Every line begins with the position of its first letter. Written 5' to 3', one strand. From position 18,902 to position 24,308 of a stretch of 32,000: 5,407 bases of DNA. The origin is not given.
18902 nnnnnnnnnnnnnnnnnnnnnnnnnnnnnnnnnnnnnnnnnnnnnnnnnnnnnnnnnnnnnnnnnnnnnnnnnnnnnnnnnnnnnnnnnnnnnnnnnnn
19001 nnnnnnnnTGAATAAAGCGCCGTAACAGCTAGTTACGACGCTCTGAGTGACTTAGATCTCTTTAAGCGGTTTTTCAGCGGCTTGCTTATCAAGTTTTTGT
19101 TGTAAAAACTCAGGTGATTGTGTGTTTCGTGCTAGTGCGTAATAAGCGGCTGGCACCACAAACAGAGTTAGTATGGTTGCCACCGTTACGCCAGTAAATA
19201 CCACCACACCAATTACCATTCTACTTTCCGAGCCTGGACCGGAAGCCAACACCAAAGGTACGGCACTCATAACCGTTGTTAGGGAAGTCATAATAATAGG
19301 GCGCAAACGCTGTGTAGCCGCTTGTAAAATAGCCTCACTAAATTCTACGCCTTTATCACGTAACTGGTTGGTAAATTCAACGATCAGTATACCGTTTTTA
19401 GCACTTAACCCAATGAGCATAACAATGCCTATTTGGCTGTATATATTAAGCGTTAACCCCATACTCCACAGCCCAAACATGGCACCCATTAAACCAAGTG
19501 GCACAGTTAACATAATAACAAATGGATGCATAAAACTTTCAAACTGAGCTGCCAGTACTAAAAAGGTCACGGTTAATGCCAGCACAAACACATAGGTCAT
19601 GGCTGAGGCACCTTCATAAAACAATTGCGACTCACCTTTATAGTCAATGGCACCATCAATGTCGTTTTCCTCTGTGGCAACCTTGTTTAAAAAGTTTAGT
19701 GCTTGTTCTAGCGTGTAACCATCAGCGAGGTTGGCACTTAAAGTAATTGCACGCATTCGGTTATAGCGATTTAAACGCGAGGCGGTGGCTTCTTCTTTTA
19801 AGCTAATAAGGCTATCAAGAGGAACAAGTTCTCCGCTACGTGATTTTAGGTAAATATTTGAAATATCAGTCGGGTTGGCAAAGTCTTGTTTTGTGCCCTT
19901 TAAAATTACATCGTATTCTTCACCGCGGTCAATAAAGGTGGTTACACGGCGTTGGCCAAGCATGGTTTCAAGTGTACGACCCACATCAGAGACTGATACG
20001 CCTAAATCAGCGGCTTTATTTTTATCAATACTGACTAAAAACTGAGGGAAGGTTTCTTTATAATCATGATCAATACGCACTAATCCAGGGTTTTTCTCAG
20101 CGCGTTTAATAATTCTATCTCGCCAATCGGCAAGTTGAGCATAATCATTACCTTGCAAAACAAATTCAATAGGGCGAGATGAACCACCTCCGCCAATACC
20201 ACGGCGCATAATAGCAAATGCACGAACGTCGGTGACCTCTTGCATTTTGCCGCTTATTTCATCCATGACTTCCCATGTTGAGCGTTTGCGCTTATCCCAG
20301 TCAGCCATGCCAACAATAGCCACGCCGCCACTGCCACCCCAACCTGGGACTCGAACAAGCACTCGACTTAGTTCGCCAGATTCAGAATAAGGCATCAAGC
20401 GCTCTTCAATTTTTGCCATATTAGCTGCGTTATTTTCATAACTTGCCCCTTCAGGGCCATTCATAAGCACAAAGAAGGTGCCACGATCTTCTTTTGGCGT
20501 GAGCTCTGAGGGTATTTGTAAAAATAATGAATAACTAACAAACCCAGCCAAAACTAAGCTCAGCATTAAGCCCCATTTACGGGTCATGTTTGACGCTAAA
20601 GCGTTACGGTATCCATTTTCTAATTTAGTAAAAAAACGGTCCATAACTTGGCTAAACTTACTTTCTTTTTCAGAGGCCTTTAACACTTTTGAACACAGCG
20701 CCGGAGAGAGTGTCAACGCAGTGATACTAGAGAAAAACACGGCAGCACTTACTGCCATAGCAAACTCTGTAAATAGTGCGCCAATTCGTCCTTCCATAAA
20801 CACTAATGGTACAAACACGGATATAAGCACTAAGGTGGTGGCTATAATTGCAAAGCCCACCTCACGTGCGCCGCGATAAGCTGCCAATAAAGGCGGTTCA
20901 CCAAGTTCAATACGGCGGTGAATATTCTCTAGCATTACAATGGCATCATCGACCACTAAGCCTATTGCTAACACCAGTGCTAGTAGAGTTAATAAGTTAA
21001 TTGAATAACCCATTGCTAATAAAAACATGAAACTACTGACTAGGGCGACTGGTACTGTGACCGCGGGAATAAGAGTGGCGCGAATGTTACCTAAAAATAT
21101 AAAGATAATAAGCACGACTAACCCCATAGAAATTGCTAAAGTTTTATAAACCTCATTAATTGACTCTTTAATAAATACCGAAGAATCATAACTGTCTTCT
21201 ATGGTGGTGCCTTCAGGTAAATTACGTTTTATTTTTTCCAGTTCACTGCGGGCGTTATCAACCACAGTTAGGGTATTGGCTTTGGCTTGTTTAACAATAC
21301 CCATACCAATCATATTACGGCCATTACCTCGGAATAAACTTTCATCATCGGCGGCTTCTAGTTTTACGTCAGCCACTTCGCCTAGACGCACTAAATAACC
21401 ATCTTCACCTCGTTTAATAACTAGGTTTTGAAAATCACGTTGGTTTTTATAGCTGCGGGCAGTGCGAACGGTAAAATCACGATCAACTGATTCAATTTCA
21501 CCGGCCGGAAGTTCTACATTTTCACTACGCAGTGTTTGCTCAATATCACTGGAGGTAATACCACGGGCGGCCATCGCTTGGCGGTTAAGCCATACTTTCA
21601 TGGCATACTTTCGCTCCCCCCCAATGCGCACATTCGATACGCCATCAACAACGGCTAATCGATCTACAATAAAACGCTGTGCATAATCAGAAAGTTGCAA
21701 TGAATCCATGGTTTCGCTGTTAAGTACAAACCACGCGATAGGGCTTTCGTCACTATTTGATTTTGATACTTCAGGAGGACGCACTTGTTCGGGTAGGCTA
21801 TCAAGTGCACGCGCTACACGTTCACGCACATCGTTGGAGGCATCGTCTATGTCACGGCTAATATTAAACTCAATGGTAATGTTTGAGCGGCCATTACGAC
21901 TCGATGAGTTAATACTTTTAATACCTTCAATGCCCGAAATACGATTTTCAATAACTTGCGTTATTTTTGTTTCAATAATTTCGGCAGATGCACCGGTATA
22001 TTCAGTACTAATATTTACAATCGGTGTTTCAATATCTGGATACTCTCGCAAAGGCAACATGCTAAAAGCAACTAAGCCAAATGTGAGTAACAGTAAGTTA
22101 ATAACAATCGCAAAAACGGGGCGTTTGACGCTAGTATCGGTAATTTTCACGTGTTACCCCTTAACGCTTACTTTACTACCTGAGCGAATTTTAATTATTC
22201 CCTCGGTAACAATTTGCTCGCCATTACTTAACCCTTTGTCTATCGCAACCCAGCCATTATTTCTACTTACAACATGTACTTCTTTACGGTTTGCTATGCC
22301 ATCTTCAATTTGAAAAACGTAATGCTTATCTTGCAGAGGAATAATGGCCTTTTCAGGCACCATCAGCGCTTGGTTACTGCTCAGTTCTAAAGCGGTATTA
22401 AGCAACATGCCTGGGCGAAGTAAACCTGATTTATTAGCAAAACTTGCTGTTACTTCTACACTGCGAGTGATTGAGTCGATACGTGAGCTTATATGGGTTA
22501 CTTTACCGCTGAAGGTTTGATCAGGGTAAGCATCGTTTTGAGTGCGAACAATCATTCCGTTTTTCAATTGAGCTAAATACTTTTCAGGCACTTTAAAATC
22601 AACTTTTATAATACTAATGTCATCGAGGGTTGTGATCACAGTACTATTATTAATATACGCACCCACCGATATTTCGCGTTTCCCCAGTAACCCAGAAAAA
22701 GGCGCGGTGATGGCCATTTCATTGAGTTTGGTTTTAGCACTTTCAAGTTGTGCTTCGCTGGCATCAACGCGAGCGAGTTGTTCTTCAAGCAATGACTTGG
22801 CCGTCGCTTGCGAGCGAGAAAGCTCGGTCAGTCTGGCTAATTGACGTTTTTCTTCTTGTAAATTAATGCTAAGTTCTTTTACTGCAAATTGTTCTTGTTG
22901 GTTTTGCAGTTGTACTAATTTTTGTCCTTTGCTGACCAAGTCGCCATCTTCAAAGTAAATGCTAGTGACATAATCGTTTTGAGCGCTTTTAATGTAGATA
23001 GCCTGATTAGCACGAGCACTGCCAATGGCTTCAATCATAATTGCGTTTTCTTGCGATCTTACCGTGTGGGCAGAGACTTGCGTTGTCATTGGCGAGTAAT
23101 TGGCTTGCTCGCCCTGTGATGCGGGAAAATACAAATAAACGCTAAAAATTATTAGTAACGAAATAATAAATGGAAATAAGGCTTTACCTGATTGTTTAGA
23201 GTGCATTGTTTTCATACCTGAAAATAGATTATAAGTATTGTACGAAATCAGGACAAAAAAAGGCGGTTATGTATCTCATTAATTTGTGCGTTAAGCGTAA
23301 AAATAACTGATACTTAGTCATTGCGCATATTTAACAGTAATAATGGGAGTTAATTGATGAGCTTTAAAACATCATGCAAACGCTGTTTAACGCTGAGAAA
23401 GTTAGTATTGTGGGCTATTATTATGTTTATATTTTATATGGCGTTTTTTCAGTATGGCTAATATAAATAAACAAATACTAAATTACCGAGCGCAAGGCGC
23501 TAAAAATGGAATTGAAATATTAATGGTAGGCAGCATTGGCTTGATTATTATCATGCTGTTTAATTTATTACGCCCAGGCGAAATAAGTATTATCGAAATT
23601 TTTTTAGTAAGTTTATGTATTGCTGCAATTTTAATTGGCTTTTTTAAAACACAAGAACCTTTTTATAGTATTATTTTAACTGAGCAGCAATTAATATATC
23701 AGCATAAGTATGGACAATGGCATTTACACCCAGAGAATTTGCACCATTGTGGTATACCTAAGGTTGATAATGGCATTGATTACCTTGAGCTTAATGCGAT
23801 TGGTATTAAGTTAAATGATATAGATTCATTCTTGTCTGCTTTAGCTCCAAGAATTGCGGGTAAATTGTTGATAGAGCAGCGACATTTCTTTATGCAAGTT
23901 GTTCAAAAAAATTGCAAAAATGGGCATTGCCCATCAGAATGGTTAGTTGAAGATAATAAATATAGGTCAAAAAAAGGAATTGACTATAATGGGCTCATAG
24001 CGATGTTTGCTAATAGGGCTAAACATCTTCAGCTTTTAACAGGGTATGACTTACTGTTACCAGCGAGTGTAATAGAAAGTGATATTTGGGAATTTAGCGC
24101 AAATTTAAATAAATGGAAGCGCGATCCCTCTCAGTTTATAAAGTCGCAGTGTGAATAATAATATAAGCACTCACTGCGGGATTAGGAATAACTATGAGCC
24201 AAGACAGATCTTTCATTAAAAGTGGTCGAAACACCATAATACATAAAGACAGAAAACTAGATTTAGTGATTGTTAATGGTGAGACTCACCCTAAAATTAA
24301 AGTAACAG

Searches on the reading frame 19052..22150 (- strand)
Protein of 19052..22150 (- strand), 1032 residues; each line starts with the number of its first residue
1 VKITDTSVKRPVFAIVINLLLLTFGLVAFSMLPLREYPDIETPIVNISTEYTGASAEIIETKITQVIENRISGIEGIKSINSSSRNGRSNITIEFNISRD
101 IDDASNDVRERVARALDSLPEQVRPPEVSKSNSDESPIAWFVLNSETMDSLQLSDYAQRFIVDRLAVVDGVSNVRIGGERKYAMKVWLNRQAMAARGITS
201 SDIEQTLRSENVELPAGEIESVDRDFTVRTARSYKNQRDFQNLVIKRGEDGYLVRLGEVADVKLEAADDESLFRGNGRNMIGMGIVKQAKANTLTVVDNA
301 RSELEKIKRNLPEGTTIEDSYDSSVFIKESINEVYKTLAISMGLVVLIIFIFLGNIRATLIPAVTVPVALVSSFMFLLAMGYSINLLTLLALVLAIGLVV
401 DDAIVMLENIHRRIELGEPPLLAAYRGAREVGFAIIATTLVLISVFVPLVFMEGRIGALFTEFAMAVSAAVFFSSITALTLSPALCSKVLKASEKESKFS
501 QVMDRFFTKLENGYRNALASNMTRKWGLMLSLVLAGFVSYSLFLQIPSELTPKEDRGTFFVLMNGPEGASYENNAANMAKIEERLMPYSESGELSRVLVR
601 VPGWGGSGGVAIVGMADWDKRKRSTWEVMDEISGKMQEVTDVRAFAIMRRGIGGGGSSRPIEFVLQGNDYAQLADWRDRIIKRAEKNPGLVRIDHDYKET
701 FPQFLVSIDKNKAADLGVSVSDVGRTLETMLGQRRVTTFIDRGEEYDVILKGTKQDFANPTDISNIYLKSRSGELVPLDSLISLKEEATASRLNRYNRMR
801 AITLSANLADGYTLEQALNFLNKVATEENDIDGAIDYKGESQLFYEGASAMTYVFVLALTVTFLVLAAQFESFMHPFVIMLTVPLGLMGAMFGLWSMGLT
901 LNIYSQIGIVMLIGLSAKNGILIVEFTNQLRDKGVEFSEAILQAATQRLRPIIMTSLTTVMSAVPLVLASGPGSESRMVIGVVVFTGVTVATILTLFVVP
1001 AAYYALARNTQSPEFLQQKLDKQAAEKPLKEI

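Call 87: search_protein_families(library=pfam, proteins=[window:19052-22150:-], max_evalue=0.00001)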
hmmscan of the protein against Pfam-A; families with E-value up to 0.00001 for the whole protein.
window:19052-22150:- (1032 aa): 3 families
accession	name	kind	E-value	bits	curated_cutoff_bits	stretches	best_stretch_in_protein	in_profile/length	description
PF00873.25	ACR_tran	-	3.1e-293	975.7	28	1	4-1006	2-1020/1021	AcrB/AcrD/AcrF family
PF03176.21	MMPL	-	1.3e-14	54.3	20.5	1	335-487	146-300/333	MMPL family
PF02355.23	SecD_SecF_C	-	3.1e-08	33.7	20.5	1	852-1003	34-183/189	Protein export membrane protein SecD/SecF, C-terminal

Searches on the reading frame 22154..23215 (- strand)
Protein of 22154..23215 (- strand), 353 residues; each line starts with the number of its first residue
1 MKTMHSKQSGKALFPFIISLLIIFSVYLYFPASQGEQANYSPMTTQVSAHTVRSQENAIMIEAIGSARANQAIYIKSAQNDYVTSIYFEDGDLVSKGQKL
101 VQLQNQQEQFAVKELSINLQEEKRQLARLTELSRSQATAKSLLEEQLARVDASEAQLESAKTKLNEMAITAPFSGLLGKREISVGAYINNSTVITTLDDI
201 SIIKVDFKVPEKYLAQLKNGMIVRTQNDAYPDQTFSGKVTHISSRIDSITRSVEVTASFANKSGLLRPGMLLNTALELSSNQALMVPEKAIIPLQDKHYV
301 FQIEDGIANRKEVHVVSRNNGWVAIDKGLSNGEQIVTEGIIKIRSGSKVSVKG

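Call 87: search_protein_families(library=pfam, proteins=[window:22154-23215:-], max_evalue=0.00001)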
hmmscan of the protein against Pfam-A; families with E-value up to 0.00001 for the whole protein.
window:22154-23215:- (353 aa): 2 families
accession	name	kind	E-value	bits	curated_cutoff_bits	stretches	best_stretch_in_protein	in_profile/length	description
PF16576.10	HlyD_D23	-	2e-29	102.8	30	1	72-271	19-213/214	Barrel-sandwich domain of CusB or HlyD membrane-fusion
PF13437.12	HlyD_3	-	8.5e-15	55.8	22.2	1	169-269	2-106/106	HlyD family secretion protein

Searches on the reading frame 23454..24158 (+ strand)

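Call 87: search_protein_families(library=pfam, proteins=[window:23454-24158:+], max_evalue=0.00001)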
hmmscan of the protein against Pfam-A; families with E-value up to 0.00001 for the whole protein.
window:23454-24158:+ (234 aa): 1 family
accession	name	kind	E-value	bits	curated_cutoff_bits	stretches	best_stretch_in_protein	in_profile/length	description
PF11201.13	DUF2982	-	1.6e-49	167.8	25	1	75-223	3-150/151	Protein of unknown function (DUF2982)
